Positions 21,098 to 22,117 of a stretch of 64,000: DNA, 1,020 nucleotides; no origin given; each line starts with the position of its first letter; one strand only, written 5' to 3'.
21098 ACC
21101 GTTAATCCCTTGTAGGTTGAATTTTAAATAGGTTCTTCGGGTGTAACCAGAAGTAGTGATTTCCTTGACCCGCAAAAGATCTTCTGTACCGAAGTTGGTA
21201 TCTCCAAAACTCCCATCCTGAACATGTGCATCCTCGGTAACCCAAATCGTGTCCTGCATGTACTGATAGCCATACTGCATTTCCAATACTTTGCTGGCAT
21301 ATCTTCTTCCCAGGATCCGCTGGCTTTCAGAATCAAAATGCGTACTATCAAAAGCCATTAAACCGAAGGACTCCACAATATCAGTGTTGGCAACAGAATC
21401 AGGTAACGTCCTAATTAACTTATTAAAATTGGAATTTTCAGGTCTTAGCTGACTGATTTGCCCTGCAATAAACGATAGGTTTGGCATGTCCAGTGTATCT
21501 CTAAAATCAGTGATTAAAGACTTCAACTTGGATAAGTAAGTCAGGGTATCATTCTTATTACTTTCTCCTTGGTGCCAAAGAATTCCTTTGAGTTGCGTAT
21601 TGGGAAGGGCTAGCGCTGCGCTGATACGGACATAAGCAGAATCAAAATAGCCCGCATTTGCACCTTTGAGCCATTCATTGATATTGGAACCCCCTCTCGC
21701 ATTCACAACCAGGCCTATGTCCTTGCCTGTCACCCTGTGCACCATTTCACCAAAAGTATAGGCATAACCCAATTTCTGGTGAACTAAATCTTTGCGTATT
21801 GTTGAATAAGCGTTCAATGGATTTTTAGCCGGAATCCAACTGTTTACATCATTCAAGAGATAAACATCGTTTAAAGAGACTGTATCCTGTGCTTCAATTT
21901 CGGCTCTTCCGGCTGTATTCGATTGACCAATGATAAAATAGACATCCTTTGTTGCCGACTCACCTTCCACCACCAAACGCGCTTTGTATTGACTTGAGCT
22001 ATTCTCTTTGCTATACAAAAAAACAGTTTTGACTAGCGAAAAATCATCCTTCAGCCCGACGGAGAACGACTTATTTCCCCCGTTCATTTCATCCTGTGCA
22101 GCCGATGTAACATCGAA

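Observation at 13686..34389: PUL suggesting a hydrolytic (non-lyase) route for an acetylated glucuronate-containing glycan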

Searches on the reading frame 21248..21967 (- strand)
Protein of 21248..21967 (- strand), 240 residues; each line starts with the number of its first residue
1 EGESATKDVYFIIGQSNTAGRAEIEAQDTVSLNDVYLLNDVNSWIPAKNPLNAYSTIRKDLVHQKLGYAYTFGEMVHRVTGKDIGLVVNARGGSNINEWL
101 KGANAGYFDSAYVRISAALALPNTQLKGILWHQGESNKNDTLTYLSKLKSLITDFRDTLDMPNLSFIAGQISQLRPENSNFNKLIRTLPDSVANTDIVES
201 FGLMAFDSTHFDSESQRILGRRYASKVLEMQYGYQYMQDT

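Call 55: search_solved_structures(query=window:21248-21967:-, max_evalue=0.01)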
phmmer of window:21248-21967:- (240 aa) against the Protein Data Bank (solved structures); distinct sequences matched with E-value up to 0.01: 8.
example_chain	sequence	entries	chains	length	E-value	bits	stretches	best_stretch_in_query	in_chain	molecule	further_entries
1zmb_A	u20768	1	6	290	3.5e-13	53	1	10-225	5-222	Acetylxylan esterase related enzyme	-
2apj_A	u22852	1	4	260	1.2e-07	34.8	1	81-225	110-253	Putative Esterase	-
9ega_A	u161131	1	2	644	3.6e-06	30.1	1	124-233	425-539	Sialate O-acetylesterase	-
9h4u_A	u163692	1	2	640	2.7e-05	27.2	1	122-174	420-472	Carbohydrate esterase FI8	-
7kmm_A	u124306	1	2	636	0.0011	21.9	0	125-174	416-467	Sialic acid-specific 9-O-acetylesterase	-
8f9o_A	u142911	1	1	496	0.0027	20.7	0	120-159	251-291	Sialic acid acetylesterase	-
8f9p_A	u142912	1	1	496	0.0028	20.6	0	120-159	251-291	Sialic acid acetylesterase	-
8f9q_A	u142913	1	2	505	0.0045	19.9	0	120-160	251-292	Sialic acid acetylesterase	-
